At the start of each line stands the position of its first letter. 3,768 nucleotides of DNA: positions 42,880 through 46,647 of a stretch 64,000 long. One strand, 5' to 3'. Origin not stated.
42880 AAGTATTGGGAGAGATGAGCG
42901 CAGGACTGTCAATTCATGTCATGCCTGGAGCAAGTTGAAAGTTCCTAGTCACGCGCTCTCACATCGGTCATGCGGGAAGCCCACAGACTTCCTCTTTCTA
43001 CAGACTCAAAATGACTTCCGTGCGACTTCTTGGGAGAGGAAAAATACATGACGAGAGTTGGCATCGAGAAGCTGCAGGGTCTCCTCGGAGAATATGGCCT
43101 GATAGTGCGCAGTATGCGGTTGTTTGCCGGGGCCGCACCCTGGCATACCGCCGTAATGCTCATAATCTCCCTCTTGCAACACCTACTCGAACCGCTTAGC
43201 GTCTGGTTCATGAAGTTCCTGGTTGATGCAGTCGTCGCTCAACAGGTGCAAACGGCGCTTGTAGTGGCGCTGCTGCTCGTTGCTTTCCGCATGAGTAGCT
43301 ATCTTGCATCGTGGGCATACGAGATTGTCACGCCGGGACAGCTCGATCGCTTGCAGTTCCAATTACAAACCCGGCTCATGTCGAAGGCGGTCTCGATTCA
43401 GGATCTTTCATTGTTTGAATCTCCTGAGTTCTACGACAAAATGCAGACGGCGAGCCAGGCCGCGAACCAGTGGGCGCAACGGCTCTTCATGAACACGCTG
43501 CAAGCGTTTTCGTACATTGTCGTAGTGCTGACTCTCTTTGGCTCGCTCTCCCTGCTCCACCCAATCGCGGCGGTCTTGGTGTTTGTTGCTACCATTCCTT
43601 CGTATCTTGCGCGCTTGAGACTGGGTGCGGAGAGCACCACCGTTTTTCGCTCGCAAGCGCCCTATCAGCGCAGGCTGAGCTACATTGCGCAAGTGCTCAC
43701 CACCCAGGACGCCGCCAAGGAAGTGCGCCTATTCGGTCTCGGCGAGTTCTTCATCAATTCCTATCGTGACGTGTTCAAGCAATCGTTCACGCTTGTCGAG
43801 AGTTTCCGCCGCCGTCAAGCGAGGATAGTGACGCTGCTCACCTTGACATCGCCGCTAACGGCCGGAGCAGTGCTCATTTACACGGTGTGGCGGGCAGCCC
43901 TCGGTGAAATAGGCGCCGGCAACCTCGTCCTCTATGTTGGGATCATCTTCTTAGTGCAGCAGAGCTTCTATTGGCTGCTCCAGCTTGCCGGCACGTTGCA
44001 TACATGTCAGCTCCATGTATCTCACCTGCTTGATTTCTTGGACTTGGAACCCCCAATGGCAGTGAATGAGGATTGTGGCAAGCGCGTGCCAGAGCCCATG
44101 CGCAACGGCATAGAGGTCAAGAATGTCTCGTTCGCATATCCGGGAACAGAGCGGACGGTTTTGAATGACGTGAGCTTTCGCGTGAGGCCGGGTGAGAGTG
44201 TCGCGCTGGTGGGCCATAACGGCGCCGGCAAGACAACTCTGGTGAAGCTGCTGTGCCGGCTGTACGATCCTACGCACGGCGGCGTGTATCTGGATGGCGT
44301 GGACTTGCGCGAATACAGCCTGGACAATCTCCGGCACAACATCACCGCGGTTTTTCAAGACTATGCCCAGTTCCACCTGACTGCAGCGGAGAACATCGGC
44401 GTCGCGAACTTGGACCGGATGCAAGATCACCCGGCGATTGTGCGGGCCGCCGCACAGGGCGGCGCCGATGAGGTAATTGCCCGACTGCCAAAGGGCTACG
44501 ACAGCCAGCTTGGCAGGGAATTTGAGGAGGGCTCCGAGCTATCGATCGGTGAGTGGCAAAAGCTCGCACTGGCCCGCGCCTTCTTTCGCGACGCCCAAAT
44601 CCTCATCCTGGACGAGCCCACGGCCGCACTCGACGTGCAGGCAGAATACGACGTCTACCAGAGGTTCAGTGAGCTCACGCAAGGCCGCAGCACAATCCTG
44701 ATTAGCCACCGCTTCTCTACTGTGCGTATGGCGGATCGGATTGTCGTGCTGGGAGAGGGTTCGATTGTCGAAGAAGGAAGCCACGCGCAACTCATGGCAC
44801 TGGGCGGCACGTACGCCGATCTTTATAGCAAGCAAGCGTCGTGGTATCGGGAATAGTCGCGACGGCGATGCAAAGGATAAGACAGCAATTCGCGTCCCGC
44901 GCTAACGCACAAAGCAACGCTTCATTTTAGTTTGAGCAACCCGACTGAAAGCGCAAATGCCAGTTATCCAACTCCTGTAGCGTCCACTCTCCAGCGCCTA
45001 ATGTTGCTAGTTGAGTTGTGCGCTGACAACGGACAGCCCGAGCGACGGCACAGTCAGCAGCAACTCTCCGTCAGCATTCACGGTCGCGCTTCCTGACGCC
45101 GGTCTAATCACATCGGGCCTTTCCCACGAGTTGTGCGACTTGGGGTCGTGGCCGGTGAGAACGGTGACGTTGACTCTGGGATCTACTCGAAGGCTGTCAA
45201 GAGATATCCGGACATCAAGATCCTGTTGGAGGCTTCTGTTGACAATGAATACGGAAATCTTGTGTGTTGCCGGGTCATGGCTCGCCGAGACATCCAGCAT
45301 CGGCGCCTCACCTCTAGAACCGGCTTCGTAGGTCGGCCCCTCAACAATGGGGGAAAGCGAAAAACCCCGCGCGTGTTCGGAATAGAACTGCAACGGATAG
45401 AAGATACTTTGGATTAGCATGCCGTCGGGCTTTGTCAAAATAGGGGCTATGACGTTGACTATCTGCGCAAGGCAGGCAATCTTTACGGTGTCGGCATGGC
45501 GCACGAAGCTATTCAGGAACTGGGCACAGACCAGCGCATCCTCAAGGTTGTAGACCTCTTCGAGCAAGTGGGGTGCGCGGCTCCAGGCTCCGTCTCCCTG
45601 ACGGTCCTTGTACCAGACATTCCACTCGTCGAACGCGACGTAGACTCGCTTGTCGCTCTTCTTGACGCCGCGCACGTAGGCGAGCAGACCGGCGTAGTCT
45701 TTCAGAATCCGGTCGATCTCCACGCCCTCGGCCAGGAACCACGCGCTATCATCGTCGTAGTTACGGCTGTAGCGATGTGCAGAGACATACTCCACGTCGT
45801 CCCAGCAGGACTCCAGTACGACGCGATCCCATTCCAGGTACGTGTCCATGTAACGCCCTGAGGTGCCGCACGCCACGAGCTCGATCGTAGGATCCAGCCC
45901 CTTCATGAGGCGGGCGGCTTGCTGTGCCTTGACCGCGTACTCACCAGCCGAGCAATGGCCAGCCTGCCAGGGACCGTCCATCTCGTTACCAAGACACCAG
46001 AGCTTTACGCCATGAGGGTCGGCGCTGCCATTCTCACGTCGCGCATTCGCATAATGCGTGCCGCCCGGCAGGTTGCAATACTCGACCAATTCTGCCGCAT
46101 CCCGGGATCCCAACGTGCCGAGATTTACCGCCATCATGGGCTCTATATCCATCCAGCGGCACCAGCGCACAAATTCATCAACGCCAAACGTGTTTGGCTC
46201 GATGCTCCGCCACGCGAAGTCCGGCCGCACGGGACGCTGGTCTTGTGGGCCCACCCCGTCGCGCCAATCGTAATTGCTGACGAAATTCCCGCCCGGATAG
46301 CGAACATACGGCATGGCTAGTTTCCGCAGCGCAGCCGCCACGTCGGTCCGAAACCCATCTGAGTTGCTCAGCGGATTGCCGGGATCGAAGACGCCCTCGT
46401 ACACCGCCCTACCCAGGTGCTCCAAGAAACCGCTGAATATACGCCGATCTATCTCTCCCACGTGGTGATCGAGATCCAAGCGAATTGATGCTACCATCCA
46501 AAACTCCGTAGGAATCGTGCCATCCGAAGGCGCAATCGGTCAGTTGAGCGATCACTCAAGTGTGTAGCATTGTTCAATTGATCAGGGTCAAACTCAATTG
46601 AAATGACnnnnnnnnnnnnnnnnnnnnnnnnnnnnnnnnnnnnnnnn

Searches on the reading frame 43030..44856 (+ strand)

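Call 73: search_protein_families(library=pfam, proteins=[window:43030-44856:+], max_evalue=0.00001)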
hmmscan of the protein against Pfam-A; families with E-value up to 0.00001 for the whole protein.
window:43030-44856:+ (608 aa): 2 families
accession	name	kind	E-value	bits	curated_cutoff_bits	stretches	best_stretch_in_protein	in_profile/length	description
PF00005.33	ABC_tran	-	4.3e-33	115.3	25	1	378-532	1-137/137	ABC transporter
PF13304.12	AAA_21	-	6.4e-08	33.4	27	0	502-559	236-297/304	AAA domain, putative AbiEii toxin, Type IV TA system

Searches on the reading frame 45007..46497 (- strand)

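Call 4: search_protein_families(library=pfam, proteins=[window:45007-46497:-])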
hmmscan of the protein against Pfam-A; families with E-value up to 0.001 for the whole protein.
window:45007-46497:- (496 aa): 1 family
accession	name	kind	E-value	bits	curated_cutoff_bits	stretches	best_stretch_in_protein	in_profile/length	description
PF06964.18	Alpha-L-AF_C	-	5.8e-43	147.4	27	1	290-484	1-162/165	Alpha-L-arabinofuranosidase C-terminal domain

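Call 5: search_protein_families(library=ncbifam, proteins=[window:45007-46497:-])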
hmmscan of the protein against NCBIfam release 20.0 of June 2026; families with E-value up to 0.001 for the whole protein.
window:45007-46497:- (496 aa): 1 family
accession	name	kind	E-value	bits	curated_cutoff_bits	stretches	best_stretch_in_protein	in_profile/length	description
NF051901.1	ArabsyFurArfAAgro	equivalog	2.9e-184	613.7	625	1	2-492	2-500/502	arabinosylfuranosidase ArfA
